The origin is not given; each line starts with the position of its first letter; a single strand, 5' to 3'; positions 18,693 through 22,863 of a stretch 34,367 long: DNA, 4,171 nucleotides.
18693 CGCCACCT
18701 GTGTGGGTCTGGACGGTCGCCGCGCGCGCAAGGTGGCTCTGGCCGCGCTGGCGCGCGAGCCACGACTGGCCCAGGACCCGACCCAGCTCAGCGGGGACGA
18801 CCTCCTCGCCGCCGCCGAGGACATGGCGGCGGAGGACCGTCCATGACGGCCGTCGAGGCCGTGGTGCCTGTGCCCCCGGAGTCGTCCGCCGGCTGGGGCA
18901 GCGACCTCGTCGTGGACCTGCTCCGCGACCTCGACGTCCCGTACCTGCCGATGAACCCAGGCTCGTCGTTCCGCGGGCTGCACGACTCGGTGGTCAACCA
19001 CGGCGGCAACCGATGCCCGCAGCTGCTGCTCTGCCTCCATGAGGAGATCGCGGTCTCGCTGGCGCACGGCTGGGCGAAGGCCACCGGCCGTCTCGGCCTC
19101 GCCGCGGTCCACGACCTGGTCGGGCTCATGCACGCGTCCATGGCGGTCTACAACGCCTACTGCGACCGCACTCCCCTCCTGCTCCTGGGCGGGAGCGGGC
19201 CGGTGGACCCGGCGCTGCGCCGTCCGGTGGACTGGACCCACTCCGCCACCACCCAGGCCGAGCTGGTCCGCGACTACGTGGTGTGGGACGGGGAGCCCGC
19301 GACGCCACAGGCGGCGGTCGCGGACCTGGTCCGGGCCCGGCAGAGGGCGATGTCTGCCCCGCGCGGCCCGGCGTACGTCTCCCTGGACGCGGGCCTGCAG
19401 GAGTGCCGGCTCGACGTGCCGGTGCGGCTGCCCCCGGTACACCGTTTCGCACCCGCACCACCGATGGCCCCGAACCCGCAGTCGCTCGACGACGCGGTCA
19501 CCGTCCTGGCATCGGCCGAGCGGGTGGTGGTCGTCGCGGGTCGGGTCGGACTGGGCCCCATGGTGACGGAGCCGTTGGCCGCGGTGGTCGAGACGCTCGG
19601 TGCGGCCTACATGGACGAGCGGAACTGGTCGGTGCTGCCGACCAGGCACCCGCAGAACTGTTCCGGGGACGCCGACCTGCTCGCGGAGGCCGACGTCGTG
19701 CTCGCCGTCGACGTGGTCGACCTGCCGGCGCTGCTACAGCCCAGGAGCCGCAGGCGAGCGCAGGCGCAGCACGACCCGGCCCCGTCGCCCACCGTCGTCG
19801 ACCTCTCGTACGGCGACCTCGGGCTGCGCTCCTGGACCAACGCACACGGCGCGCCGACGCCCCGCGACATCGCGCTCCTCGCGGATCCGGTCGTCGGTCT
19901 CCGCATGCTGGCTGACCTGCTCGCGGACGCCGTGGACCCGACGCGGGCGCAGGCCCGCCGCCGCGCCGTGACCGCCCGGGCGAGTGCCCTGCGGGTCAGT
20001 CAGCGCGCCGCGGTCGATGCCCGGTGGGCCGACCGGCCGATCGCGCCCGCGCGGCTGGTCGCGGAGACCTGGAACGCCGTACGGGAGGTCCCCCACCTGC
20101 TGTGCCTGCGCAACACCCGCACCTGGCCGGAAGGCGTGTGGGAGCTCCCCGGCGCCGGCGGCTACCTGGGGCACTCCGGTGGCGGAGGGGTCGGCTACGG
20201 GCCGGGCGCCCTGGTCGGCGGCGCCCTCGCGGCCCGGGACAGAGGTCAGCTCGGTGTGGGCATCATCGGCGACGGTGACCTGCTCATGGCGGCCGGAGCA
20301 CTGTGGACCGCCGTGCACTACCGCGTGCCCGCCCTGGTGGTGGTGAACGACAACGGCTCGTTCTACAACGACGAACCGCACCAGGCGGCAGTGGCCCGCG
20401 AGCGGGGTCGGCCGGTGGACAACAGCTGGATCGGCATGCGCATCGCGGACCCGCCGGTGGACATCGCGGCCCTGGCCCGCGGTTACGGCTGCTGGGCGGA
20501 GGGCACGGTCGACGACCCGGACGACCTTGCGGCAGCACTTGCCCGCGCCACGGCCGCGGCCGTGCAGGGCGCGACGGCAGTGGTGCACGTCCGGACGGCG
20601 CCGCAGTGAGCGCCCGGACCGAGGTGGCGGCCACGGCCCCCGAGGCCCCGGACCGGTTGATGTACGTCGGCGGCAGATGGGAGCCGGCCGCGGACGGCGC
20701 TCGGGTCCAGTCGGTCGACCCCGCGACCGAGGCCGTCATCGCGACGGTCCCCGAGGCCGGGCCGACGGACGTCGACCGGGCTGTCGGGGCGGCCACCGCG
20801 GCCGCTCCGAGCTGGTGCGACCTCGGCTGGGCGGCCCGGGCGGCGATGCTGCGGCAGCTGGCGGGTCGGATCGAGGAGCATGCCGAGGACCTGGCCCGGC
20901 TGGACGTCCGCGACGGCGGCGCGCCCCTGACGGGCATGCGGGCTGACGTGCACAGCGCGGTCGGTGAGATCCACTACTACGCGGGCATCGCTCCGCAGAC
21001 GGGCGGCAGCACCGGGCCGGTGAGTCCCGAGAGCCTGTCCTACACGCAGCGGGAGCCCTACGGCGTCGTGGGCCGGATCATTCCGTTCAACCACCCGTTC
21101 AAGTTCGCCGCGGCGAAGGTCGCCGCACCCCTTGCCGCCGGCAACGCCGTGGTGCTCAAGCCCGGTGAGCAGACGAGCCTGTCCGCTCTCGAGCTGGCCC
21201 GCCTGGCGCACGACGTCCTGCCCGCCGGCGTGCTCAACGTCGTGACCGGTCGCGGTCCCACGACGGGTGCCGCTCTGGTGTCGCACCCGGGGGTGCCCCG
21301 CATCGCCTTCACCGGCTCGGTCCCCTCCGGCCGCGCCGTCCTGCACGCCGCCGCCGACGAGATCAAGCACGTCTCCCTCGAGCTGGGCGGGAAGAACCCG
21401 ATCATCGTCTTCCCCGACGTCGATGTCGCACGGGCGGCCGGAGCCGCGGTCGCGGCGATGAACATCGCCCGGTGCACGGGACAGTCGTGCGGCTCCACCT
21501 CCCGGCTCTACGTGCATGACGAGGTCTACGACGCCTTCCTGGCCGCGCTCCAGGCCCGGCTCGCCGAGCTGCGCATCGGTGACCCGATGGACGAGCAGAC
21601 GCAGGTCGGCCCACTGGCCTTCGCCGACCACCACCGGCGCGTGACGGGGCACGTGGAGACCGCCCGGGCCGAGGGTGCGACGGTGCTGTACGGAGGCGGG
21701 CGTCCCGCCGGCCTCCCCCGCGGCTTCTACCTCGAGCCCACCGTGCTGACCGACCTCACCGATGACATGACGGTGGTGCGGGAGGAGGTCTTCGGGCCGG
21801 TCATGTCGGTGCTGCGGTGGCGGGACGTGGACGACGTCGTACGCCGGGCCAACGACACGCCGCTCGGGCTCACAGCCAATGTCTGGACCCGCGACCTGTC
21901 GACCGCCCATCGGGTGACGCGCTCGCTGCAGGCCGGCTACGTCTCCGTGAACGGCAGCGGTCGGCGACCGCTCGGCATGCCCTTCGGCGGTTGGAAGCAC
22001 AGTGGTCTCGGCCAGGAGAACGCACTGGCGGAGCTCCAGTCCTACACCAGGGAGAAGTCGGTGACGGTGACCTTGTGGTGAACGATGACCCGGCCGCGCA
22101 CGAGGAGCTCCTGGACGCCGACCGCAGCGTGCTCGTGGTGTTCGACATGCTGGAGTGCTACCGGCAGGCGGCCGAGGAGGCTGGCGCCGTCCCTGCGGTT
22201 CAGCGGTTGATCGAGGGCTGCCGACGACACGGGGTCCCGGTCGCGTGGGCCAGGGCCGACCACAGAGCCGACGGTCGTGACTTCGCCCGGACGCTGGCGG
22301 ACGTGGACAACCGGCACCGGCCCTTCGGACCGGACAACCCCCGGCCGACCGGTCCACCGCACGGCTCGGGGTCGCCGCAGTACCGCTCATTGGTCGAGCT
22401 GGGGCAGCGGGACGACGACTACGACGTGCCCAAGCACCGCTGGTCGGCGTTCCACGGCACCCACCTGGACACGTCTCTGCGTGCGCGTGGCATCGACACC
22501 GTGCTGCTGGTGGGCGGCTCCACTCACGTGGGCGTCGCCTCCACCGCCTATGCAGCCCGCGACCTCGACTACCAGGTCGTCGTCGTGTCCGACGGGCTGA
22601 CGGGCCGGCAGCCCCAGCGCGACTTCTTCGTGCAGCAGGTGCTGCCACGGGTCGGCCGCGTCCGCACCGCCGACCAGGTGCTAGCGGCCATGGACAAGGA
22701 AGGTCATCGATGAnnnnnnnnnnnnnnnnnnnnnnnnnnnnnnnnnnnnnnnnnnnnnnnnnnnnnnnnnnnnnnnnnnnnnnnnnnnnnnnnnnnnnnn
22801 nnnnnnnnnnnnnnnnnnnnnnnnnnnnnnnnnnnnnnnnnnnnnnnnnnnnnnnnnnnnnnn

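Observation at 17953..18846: Pch2/TRIP13-like AAA+ ATPase embedded in a metabolic operon, without HORMA, CD-NTase or an N-terminal domain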

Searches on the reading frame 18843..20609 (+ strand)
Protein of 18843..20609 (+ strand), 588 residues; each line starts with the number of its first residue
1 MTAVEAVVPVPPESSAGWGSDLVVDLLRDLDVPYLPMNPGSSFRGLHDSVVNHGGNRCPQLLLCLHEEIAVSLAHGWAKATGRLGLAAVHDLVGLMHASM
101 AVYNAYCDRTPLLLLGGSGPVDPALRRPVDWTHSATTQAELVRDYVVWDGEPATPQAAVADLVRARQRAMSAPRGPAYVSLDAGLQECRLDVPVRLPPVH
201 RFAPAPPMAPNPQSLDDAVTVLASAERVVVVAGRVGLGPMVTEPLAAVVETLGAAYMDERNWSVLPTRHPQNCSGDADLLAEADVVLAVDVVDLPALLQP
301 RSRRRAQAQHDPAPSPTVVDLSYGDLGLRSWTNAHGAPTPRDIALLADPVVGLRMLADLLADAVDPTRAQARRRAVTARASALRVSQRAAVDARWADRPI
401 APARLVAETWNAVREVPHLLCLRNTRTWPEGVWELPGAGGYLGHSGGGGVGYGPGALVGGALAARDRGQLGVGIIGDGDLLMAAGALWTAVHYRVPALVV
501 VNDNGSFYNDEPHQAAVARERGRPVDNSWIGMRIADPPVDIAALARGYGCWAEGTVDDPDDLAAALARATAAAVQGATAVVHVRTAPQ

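Call 13: search_protein_families(library=pfam, proteins=[window:18843-20609:+], max_evalue=0.001)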
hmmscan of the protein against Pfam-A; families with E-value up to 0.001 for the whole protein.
window:18843-20609:+ (588 aa): 2 families
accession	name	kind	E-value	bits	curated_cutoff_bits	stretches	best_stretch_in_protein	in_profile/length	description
PF02775.26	TPP_enzyme_C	-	3.9e-19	69.4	21.9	1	433-581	13-149/151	Thiamine pyrophosphate enzyme, C-terminal TPP binding domain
PF02776.23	TPP_enzyme_N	-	1.1e-17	64.4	26.8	1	19-123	3-104/119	Thiamine pyrophosphate enzyme, N-terminal TPP binding domain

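Call 21: search_protein_families(library=ncbifam, proteins=[window:18843-20609:+], max_evalue=0.00001)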
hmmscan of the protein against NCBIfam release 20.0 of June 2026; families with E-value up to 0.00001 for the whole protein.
window:18843-20609:+ (588 aa): 43 families (the best 25 are shown)
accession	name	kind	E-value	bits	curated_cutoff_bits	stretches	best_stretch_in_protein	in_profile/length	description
NF006203.0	PRK08327.1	equivalog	6.6e-67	226.3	456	1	20-585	12-568/571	thiamine pyrophosphate-requiring protein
NF005485.1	PRK07092.1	equivalog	3.9e-37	128.2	493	2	22-233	6-203/523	benzoylformate decarboxylase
NF006052.0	PRK08199.1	subfamily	5.9e-28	97.5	539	1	18-587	9-539/559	thiamine pyrophosphate protein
NF006122.0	PRK08266.1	subfamily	4.7e-24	84.8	571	2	19-290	6-271/543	hypothetical protein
NF058623.1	HdaclCoAlyACT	equivalog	3.5e-23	82.1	600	2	59-289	48-276/575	2-hydroxyacyl-CoA lyase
NF005712.0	PRK07524.1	subfamily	5.9e-23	81.1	500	2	342-572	311-519/536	5-guanidino-2-oxopentanoate decarboxylase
NF004807.0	PRK06154.1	equivalog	9.7e-23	80.6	607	1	65-586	61-555/565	thiamine pyrophosphate-requiring protein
TIGR03457.1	sulphoacet_xsc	equivalog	9.9e-18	63.8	676.4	2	60-288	41-268/579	sulfoacetaldehyde acetyltransferase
NF005760.0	PRK07586.1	equivalog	1.4e-17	63.8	363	2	446-572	383-504/514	acetolactate synthase large subunit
NF005713.0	PRK07525.1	subfamily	2.9e-17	62.3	620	2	60-289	45-273/592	sulfoacetaldehyde acetyltransferase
NF006378.0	PRK08617.1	equivalog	6.4e-17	61.1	510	1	18-251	9-230/556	acetolactate synthase AlsS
NF005470.0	PRK07064.1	equivalog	1.6e-15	57.2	495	1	66-234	51-214/552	thiamine pyrophosphate-binding protein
TIGR00118.1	acolac_lg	equivalog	1.6e-15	56.6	538.35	1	396-573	357-525/557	biosynthetic-type acetolactate synthase large subunit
NF005039.0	PRK06456.1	equivalog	6.4e-14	51.3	868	1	426-505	399-476/572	acetolactate synthase large subunit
NF005364.0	PRK06882.1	equivalog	1.7e-13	49.8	1083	1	19-118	6-102/574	acetolactate synthase 3 large subunit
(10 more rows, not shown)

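Call 89: search_protein_families(library=padloc, proteins=[window:18843-20609:+], max_evalue=0.01)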
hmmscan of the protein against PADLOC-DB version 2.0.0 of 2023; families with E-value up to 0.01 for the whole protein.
window:18843-20609:+ (588 aa): 0 families

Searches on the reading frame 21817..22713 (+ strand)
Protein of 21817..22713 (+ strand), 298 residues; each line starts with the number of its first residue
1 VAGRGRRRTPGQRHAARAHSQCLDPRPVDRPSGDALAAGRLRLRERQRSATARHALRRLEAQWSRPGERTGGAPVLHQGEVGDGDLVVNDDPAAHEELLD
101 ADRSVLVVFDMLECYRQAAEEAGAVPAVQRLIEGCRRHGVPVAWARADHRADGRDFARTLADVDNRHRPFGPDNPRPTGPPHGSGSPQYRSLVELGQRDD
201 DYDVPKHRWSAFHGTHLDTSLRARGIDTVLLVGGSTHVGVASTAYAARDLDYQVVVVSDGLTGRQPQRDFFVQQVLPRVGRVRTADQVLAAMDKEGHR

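Call 13: search_protein_families(library=pfam, proteins=[window:21817-22713:+], max_evalue=0.001)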
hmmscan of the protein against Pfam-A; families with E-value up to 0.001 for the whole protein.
window:21817-22713:+ (298 aa): 1 family
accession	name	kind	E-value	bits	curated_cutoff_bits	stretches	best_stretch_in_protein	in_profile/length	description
PF00857.26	Isochorismatase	-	3.3e-31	109.2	27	1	104-286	1-174/175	Isochorismatase domain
